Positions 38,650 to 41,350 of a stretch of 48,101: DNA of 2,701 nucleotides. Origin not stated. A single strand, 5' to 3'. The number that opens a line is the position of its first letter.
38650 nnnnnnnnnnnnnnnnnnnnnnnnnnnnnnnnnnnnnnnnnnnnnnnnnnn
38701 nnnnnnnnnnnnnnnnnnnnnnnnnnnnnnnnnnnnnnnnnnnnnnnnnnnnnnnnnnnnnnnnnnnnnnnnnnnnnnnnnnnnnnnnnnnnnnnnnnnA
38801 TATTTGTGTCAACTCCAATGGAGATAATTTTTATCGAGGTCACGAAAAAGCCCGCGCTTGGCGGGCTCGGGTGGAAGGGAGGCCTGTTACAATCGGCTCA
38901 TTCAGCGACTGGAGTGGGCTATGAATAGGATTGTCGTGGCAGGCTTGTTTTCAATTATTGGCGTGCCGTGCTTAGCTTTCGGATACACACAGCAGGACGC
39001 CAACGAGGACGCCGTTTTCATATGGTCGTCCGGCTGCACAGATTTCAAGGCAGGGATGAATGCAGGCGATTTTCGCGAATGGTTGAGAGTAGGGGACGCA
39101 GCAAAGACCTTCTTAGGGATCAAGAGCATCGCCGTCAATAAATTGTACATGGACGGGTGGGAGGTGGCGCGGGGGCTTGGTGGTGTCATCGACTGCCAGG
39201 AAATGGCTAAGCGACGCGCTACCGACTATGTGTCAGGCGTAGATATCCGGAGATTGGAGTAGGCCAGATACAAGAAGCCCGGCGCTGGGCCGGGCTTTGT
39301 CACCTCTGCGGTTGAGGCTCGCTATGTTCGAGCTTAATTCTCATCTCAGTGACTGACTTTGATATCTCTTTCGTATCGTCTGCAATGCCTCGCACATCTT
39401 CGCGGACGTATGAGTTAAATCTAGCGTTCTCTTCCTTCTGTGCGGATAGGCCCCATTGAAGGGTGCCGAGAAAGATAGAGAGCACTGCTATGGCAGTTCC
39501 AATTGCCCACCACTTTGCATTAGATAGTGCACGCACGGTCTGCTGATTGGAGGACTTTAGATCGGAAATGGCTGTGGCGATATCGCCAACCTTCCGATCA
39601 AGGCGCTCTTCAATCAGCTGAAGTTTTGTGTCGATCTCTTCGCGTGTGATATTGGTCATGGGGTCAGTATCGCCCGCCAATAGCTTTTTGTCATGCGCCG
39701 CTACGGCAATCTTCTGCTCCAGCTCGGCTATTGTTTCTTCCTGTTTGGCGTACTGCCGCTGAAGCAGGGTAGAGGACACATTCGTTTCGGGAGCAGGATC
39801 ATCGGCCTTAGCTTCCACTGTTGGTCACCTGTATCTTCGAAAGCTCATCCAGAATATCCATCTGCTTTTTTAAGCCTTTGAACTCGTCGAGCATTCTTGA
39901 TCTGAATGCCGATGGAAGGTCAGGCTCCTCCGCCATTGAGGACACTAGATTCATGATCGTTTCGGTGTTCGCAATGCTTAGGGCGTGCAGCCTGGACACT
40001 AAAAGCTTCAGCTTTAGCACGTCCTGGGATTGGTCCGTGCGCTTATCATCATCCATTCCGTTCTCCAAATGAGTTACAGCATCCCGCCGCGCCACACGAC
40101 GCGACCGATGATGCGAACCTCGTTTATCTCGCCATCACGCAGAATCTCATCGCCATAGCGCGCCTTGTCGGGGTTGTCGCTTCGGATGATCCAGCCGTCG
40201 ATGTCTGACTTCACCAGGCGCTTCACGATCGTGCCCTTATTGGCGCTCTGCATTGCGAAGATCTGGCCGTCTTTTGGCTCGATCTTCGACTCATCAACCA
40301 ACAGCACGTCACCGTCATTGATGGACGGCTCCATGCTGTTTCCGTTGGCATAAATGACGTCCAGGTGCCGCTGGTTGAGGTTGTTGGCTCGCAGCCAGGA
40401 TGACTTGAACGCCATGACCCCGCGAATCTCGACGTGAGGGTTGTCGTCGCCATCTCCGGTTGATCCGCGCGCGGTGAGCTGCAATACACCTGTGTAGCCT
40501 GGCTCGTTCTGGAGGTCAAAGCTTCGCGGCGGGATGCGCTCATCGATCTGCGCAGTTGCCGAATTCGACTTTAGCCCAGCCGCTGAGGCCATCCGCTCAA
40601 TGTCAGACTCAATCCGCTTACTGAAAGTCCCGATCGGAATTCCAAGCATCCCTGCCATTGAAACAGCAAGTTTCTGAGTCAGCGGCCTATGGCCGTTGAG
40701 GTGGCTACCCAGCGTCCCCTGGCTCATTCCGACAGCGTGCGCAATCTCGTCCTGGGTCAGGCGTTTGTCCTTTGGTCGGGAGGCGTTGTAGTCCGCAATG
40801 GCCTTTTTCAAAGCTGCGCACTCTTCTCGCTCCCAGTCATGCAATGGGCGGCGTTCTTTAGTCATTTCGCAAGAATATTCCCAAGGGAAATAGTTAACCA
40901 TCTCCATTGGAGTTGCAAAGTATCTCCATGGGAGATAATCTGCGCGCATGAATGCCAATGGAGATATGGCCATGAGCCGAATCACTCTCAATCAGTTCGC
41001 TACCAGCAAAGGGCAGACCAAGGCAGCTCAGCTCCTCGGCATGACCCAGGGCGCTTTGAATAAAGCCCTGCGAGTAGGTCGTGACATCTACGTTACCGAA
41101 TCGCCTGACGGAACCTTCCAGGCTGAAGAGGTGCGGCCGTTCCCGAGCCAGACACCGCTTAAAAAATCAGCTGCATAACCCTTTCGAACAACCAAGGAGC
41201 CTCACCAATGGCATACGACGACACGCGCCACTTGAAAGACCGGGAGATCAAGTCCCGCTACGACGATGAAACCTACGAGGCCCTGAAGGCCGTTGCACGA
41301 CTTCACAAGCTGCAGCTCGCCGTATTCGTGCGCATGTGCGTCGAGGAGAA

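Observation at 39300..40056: Repressor-linked two-gene cassette in the rexAB position: small acidic protein plus coiled-coil single-pass membrane protein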

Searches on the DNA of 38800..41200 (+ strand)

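Call 8: search_dna_similar(query=window:38800-41200:+, collection=phages, mode=near)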
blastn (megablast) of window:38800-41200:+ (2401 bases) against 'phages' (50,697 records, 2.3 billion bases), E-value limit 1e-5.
Records with a match: 1; places in all: 1; records where one place covers at least 80% of the query: 0.
Best place of each record, by identity: 95-99% 1.
By first word of the organism name: Pseudomonas 1.
By host as written in the record: Pseudomonas protegens CEMTC 4060 1.
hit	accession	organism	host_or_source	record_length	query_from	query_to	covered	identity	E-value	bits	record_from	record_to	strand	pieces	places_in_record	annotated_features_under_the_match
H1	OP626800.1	Pseudomonas phage PseuP_222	Pseudomonas protegens CEMTC 4060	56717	462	501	2%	95.1%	3e-7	64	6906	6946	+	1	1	hypothetical protein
